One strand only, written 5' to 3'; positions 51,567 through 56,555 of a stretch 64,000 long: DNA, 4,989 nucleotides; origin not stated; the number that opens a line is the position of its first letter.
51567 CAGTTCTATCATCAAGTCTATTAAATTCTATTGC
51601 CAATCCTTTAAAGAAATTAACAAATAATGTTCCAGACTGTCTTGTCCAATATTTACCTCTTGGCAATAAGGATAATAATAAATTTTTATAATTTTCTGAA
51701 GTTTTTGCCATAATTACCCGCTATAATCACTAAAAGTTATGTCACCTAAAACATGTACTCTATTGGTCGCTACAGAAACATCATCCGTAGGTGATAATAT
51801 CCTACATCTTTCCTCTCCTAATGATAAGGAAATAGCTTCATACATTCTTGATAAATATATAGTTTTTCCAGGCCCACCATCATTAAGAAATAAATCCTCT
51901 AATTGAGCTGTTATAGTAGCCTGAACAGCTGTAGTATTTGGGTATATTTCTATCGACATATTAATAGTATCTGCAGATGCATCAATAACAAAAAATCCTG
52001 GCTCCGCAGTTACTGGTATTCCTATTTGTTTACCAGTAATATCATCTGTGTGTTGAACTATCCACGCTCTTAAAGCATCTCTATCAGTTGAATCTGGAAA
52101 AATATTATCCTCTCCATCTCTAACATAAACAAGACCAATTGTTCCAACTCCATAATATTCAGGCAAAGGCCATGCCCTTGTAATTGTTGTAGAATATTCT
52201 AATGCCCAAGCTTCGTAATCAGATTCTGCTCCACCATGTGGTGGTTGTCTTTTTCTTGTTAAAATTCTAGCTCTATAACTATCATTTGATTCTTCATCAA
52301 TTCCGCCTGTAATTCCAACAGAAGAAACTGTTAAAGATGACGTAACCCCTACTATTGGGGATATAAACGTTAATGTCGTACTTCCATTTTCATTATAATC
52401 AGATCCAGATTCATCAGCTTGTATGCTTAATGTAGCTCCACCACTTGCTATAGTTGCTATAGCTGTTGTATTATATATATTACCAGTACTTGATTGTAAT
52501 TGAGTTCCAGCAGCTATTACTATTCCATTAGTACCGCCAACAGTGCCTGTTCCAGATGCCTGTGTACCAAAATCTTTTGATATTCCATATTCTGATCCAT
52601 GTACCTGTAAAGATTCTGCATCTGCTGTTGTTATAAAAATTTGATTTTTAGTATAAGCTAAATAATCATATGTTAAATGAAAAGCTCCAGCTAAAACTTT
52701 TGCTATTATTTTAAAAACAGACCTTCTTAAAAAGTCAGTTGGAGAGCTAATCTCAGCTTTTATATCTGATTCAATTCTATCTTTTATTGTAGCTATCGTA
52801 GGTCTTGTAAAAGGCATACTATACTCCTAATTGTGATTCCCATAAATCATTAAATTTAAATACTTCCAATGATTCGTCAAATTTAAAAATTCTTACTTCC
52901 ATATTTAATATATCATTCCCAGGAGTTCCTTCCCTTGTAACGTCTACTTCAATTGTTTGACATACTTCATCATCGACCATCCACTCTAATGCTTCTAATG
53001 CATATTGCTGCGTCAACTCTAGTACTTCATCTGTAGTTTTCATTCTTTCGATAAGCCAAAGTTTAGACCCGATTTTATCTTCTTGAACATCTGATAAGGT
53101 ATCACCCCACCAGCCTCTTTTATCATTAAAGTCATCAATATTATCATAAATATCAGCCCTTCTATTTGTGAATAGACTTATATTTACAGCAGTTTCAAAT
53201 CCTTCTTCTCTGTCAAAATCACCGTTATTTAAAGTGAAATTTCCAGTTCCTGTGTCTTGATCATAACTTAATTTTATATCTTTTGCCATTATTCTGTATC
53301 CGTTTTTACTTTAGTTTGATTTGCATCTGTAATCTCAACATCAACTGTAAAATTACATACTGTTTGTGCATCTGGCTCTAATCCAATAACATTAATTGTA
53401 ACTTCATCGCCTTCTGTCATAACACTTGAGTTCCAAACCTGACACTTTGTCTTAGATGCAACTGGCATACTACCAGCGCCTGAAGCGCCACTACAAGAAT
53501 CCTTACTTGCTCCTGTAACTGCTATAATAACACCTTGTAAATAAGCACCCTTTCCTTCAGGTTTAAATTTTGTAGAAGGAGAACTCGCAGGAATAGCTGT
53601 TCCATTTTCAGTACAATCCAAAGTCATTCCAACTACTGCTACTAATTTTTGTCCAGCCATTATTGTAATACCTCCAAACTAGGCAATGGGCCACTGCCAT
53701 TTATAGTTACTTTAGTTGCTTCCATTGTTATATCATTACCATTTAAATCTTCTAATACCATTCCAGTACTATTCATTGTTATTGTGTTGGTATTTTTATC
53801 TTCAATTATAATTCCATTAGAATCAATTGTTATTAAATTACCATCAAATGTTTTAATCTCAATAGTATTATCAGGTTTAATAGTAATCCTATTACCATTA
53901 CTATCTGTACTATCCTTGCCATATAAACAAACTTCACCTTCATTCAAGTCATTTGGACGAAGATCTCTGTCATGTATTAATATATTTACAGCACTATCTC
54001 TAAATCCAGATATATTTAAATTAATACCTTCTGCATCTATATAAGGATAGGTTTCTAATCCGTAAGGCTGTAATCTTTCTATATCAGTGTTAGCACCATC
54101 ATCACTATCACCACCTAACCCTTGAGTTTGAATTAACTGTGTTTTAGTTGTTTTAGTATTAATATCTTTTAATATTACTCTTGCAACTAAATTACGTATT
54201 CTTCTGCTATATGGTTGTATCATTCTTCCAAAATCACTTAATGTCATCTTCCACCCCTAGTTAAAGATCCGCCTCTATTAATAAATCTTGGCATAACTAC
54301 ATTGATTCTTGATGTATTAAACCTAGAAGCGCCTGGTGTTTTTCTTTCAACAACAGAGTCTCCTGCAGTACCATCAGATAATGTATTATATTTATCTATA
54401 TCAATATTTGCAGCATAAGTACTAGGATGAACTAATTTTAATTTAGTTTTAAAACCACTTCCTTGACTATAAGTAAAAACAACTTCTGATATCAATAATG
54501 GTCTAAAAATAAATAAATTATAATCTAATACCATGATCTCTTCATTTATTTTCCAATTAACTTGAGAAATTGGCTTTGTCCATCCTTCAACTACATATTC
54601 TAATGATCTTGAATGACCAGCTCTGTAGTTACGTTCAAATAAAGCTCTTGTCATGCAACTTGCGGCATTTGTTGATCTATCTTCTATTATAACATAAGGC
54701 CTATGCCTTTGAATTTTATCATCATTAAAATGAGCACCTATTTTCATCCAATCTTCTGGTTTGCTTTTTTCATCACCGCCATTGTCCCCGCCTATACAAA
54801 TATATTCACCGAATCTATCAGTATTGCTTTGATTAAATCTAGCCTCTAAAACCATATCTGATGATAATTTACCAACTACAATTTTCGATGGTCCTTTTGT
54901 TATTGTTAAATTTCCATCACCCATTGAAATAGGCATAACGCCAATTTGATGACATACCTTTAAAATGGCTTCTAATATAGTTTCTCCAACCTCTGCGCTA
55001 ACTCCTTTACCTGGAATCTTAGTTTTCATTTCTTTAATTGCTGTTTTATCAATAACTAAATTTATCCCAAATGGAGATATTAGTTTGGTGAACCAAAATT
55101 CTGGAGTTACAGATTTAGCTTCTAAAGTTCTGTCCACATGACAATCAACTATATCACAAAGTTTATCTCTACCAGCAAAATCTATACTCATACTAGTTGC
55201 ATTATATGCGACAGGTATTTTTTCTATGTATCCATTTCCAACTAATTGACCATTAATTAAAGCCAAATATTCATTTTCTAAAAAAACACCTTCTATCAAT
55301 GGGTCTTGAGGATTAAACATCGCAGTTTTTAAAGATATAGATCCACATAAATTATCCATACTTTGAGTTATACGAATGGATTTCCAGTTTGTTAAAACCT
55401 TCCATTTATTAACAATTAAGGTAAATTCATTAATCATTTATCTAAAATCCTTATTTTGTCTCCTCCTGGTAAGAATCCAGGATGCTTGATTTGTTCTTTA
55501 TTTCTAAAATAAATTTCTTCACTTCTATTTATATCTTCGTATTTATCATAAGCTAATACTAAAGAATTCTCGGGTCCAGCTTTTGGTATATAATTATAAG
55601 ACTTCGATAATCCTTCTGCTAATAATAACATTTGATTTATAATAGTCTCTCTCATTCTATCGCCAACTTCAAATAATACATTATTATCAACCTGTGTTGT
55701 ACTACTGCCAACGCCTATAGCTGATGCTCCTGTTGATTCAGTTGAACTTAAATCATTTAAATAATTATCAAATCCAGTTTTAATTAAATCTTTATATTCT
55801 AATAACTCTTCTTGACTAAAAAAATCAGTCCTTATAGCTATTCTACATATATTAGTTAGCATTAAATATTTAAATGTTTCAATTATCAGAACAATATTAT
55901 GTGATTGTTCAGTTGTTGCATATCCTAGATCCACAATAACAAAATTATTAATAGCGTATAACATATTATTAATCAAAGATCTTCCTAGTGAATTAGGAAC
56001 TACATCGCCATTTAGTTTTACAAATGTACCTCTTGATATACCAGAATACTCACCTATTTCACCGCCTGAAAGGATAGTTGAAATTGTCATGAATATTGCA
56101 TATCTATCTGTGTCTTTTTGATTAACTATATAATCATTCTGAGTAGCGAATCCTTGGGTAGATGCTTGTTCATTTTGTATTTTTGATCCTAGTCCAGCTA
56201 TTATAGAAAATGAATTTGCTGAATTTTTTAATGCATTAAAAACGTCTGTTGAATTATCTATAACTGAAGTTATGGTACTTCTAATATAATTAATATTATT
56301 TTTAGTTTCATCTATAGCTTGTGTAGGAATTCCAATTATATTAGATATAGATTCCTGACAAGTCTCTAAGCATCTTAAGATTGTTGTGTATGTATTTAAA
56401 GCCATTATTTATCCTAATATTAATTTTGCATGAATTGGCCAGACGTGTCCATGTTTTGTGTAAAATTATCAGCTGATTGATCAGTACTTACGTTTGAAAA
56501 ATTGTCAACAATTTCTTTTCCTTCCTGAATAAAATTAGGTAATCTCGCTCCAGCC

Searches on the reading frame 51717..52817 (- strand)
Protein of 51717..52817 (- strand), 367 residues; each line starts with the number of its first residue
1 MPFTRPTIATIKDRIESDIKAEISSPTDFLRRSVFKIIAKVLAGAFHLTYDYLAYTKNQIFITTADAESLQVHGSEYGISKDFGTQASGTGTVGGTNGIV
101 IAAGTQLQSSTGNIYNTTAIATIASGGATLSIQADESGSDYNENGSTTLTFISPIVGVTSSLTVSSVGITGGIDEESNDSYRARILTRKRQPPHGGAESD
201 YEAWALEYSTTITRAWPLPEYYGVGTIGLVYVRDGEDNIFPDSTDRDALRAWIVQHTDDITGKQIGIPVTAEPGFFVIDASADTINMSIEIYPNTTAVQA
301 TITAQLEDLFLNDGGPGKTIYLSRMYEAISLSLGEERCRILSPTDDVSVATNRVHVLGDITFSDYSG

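Call 98: search_protein_families(library=phrogs, proteins=[window:51717-52817:-], max_evalue=0.00001)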
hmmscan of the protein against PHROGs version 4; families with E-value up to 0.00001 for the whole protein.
window:51717-52817:- (367 aa): 3 families
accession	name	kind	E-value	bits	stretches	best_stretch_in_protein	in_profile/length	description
phrog_6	-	tail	8.8e-60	203.9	1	1-363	65-404/548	baseplate wedge subunit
phrog_1608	-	tail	2.1e-30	106.6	1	170-364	2-190/192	tail protein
phrog_2103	-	tail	2.2e-30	106.3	1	1-161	1-160/162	baseplate protein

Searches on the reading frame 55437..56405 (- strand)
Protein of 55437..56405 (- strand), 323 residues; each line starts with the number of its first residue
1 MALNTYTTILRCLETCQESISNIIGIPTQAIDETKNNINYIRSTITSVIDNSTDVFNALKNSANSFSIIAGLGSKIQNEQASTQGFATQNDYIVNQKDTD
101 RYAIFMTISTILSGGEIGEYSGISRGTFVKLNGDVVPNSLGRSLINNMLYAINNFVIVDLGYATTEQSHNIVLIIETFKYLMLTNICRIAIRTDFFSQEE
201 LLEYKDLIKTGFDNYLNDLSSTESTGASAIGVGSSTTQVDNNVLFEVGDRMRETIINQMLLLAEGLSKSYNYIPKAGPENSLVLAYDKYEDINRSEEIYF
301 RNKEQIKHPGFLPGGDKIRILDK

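Call 98: search_protein_families(library=phrogs, proteins=[window:55437-56405:-], max_evalue=0.00001)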
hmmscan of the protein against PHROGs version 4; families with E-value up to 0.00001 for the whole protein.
window:55437-56405:- (323 aa): 1 family
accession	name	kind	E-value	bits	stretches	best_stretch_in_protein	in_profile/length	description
phrog_184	-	tail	5.9e-14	53.1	1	28-321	188-409/411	baseplate hub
